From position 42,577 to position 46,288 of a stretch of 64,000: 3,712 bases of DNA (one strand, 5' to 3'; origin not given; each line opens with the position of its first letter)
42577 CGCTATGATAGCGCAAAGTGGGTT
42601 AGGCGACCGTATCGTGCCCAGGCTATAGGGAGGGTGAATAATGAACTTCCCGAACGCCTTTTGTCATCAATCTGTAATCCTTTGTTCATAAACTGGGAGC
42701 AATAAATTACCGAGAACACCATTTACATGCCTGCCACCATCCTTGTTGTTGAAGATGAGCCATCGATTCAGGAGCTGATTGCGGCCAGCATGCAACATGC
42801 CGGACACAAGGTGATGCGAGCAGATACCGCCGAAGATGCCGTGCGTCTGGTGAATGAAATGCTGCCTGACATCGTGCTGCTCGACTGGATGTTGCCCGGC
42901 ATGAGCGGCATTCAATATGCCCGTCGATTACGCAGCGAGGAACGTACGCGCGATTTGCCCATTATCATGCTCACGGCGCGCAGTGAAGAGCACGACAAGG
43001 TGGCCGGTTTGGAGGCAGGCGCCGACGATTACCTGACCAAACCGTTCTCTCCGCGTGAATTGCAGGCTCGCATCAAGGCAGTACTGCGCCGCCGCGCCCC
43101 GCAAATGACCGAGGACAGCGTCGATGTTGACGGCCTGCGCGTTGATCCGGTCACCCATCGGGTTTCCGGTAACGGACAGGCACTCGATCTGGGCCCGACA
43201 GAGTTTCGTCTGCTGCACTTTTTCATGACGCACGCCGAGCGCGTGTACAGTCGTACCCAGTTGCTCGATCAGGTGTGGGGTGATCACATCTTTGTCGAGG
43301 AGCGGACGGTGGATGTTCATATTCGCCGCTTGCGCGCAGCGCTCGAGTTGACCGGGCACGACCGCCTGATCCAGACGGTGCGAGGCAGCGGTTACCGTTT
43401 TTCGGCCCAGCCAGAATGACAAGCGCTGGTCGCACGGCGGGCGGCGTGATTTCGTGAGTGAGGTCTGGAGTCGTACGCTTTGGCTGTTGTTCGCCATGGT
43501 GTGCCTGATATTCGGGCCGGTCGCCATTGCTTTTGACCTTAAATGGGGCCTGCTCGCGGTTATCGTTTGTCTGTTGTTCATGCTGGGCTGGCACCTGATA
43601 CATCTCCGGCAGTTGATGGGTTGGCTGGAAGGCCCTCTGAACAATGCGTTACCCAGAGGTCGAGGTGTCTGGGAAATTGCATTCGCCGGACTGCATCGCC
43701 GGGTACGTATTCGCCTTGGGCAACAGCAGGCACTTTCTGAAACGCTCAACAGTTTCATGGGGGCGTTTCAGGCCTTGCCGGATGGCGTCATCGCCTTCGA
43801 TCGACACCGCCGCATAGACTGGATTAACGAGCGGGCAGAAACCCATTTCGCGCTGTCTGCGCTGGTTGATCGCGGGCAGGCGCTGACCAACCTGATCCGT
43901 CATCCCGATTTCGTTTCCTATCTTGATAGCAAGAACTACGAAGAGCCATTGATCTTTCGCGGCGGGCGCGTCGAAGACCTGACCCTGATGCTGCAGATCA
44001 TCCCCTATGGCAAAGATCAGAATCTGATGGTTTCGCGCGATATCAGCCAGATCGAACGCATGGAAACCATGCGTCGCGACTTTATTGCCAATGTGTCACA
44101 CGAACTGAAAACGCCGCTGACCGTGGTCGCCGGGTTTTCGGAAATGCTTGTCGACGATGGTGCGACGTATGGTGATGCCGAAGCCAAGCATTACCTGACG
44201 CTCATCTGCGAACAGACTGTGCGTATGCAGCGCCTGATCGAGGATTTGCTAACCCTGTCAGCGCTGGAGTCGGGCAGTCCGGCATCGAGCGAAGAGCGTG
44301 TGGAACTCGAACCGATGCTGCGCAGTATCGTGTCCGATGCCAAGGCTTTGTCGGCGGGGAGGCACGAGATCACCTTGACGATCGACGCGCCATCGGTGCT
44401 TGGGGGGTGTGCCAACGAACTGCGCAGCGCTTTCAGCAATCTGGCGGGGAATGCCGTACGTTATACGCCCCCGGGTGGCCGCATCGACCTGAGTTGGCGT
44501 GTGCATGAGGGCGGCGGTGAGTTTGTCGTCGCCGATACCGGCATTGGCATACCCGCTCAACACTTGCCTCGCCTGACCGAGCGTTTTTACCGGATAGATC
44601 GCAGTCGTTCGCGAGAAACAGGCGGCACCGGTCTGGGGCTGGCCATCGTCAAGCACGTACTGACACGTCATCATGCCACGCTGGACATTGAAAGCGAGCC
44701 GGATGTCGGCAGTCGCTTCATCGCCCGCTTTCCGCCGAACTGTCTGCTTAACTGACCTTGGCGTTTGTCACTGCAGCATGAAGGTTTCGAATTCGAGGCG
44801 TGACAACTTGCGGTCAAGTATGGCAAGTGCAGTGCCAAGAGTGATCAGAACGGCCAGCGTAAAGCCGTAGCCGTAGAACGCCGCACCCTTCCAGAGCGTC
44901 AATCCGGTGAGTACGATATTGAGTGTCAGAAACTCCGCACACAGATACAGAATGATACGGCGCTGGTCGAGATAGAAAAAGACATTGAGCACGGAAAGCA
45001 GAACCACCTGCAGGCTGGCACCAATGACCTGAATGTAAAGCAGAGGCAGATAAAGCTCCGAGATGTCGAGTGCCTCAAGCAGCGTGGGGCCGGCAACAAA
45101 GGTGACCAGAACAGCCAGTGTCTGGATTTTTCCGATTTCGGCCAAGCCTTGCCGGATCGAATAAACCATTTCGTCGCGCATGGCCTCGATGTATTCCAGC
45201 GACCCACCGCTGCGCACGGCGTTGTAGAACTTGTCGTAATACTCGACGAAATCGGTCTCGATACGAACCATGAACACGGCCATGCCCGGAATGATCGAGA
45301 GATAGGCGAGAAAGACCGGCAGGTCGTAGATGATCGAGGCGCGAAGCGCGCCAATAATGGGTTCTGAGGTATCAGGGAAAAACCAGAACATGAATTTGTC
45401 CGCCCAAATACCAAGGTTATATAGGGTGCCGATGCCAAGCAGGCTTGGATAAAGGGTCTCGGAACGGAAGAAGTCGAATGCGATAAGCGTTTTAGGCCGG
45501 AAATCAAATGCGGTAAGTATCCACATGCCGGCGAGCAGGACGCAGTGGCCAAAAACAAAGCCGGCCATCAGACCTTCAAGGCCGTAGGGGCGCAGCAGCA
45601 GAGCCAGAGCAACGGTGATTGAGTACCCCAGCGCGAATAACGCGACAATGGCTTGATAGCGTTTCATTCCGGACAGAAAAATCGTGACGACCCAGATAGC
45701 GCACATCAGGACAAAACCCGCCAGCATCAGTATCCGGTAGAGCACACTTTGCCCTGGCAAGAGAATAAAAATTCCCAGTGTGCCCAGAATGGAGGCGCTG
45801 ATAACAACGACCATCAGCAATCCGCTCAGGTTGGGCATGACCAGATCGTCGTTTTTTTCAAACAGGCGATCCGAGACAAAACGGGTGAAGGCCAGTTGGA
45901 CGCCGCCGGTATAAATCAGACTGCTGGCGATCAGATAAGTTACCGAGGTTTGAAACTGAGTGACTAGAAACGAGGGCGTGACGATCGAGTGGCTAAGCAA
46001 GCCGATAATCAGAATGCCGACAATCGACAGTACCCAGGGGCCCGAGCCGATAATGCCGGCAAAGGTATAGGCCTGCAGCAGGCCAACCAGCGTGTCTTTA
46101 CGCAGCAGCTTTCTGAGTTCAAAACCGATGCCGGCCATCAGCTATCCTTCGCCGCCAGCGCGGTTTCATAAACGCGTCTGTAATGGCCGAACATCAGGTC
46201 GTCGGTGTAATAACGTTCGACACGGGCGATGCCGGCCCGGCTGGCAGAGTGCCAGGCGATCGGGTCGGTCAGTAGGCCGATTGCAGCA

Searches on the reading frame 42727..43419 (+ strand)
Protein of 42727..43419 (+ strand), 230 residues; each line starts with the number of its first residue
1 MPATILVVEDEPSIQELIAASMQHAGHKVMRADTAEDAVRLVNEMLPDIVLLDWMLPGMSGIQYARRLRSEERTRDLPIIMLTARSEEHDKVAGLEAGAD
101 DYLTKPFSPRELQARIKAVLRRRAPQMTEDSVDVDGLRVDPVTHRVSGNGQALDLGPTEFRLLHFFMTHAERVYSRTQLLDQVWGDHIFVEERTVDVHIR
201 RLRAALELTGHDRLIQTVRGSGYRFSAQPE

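Call 21: search_protein_families(library=pfam, proteins=[window:42727-43419:+], max_evalue=0.001)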
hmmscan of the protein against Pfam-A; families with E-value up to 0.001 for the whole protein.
window:42727-43419:+ (230 aa): 2 families
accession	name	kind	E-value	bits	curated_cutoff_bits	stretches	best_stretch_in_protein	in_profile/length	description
PF00072.30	Response_reg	-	2.5e-31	108.5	30.2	1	5-117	1-111/111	Response regulator receiver domain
PF00486.34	Trans_reg_C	-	6.8e-29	100.2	26.2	1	150-225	1-77/77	Transcriptional regulatory protein, C terminal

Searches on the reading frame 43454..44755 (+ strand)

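Call 21: search_protein_families(library=pfam, proteins=[window:43454-44755:+], max_evalue=0.001)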
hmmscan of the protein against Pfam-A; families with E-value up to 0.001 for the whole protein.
window:43454-44755:+ (433 aa): 6 families
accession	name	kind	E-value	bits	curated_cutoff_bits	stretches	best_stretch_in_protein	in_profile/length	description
PF02518.31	HATPase_c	-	4.4e-27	95.2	26.4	1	321-428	4-109/111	Histidine kinase-, DNA gyrase B-, and HSP90-like ATPase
PF00512.31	HisKA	-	7.5e-20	71.2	26.9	1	206-274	1-66/66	His Kinase A (phospho-acceptor) domain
PF11808.13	PhoR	-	1.1e-11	45.4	27.1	1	5-85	2-79/86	Phosphate regulon sensor protein PhoR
PF13581.12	HATPase_c_2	-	4.1e-05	24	27.4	1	311-402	20-108/127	Histidine kinase-like ATPase domain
PF13188.13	PAS_8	-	8.9e-05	22.7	21.8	1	103-154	5-53/65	PAS domain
PF00989.32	PAS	-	0.00089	19.7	22.6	0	105-153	7-55/113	PAS fold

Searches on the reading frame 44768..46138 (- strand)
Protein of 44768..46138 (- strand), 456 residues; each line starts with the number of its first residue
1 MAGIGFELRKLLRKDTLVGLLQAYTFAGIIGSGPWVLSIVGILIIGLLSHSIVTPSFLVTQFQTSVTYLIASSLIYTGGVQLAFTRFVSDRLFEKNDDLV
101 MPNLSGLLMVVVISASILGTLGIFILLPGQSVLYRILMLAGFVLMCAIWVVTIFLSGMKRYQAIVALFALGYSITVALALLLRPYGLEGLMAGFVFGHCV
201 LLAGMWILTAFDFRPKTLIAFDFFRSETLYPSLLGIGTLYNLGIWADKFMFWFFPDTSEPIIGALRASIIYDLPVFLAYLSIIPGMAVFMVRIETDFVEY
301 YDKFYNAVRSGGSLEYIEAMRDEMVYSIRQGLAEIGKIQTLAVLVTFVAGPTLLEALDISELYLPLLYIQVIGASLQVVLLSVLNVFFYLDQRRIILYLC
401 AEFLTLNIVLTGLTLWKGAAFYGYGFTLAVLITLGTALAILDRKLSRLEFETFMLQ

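Call 21: search_protein_families(library=pfam, proteins=[window:44768-46138:-], max_evalue=0.001)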
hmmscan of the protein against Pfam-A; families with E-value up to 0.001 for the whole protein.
window:44768-46138:- (456 aa): 1 family
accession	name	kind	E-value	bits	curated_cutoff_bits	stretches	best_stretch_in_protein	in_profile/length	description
PF16933.10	PelG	-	1.8e-156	522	29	1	1-453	1-452/452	Putative exopolysaccharide Exporter (EPS-E)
